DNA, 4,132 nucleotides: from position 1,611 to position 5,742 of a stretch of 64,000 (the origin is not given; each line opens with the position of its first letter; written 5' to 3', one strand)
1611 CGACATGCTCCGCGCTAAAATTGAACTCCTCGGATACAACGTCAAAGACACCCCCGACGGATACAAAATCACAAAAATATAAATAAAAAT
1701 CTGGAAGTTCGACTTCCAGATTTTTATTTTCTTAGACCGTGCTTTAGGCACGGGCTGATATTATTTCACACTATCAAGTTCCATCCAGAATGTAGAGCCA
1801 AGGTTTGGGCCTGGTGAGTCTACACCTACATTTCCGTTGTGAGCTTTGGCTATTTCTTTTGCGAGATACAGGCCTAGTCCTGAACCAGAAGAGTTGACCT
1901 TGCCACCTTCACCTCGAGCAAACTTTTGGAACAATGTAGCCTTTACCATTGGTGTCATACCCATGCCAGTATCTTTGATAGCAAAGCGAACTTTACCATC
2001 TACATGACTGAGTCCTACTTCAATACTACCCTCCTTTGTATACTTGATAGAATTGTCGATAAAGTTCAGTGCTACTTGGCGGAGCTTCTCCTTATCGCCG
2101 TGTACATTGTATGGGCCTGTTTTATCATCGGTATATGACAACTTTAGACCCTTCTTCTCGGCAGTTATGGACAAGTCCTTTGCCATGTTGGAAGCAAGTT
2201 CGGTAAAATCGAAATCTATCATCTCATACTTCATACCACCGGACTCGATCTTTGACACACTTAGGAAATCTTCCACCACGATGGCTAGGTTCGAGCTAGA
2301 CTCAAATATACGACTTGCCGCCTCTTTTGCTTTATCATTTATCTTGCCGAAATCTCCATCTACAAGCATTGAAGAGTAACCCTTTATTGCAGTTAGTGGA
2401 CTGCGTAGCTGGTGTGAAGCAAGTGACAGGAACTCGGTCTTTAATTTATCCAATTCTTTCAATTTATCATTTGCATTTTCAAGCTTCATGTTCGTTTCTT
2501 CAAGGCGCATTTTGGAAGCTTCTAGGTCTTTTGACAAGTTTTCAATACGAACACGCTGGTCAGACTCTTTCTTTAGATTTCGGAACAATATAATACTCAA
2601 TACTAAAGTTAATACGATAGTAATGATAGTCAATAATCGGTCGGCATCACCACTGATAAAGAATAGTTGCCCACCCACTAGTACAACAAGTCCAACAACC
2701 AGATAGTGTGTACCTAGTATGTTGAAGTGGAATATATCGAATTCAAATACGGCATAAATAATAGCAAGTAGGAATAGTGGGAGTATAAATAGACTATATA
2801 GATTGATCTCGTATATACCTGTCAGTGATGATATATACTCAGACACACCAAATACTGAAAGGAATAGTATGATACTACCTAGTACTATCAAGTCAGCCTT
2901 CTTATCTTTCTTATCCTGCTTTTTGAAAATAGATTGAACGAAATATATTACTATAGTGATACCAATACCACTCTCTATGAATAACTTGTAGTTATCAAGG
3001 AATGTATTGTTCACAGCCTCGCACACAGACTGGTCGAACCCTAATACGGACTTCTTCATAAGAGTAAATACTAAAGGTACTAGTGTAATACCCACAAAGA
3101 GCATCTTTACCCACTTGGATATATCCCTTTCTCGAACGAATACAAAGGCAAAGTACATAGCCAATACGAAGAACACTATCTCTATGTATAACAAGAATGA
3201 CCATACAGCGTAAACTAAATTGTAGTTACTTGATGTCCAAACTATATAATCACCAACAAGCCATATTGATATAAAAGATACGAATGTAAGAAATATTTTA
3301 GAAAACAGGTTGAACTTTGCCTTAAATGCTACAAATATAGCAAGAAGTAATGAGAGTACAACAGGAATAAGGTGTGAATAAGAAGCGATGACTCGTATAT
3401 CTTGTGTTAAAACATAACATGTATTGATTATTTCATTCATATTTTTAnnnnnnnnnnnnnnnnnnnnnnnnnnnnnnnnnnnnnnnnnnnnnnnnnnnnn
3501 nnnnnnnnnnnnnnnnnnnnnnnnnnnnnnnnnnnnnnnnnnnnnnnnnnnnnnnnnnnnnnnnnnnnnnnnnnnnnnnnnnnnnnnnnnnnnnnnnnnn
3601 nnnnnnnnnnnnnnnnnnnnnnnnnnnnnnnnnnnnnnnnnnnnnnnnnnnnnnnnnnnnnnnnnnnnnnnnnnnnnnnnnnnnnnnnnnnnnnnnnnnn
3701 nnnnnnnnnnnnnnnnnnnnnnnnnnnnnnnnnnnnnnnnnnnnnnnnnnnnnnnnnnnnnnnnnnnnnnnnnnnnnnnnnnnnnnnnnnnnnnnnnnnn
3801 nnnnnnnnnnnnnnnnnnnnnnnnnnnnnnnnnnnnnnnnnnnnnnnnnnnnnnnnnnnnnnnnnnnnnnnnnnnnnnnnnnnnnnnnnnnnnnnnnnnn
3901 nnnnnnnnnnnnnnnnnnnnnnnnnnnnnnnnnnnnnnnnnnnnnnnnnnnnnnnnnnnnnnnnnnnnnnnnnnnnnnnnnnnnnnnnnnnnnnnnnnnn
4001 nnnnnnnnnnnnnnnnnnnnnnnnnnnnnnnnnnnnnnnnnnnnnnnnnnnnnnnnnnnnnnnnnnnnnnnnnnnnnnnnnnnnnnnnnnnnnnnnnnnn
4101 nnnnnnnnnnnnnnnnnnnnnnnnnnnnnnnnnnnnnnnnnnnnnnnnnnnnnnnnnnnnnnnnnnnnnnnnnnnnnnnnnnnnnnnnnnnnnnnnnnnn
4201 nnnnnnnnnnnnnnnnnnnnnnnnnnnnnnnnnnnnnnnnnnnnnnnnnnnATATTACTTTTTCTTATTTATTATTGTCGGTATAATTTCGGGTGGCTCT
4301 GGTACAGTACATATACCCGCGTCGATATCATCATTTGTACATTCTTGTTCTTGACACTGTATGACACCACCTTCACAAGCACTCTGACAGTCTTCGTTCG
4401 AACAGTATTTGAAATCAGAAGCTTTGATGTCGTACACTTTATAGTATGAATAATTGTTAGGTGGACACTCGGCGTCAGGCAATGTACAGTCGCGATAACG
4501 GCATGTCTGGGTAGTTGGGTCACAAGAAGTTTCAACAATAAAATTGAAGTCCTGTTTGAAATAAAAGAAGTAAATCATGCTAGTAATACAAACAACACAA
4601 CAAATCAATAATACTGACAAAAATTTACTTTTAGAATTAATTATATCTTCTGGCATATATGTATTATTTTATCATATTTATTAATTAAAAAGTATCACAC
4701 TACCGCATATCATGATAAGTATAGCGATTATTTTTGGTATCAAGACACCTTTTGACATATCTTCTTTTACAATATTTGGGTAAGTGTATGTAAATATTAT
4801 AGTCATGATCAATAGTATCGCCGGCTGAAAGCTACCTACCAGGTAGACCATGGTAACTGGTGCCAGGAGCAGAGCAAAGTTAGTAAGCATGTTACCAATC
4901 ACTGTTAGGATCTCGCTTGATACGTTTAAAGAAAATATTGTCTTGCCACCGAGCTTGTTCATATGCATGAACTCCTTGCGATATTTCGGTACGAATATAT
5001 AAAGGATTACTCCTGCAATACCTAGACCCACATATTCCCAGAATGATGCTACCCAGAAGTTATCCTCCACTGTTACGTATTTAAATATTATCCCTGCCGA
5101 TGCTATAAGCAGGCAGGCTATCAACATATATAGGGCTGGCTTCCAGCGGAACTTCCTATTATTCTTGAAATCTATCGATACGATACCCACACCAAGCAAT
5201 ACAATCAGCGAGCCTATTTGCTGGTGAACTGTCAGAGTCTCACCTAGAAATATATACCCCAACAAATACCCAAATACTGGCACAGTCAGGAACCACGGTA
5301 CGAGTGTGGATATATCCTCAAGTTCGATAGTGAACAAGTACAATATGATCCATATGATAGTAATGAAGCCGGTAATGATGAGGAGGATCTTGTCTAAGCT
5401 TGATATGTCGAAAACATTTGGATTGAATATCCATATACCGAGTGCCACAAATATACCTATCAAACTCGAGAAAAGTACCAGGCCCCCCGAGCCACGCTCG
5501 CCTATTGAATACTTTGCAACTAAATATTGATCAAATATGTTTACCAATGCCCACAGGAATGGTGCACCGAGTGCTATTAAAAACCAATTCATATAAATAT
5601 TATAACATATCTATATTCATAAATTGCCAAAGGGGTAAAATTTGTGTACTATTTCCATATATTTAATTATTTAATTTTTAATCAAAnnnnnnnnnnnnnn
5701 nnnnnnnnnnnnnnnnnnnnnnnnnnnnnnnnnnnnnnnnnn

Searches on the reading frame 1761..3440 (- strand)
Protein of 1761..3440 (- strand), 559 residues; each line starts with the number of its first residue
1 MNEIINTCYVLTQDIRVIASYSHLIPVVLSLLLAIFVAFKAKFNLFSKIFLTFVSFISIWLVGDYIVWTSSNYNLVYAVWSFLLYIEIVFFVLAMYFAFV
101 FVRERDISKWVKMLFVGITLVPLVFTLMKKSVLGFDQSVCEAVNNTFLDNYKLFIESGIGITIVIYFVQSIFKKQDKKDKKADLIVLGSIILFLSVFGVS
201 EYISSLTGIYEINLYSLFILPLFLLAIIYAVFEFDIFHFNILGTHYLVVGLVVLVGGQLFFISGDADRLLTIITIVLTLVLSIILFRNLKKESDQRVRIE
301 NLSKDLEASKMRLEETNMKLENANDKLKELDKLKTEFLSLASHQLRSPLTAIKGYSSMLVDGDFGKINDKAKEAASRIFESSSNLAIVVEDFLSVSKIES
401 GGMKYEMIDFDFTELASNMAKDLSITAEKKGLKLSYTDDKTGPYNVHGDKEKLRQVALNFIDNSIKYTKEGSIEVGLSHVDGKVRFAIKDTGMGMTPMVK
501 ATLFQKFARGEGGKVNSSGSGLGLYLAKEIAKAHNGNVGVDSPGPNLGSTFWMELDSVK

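Call 43: search_protein_families(library=pfam, proteins=[window:1761-3440:-], max_evalue=0.00001)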
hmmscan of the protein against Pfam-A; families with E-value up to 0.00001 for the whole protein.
window:1761-3440:- (559 aa): 2 families
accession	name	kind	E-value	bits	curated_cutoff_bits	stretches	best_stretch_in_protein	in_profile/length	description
PF02518.31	HATPase_c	-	4.9e-23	82.1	26.4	1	448-556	1-108/111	Histidine kinase-, DNA gyrase B-, and HSP90-like ATPase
PF00512.31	HisKA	-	1.8e-13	50.8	26.9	1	334-401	2-66/66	His Kinase A (phospho-acceptor) domain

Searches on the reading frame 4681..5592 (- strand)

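Call 43: search_protein_families(library=pfam, proteins=[window:4681-5592:-], max_evalue=0.00001)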
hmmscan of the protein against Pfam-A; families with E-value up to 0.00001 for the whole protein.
window:4681-5592:- (303 aa): 1 family
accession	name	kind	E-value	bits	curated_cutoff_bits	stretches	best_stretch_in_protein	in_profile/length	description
PF00892.27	EamA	-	5.7e-12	46.5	28.2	1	3-139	3-134/135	EamA-like transporter family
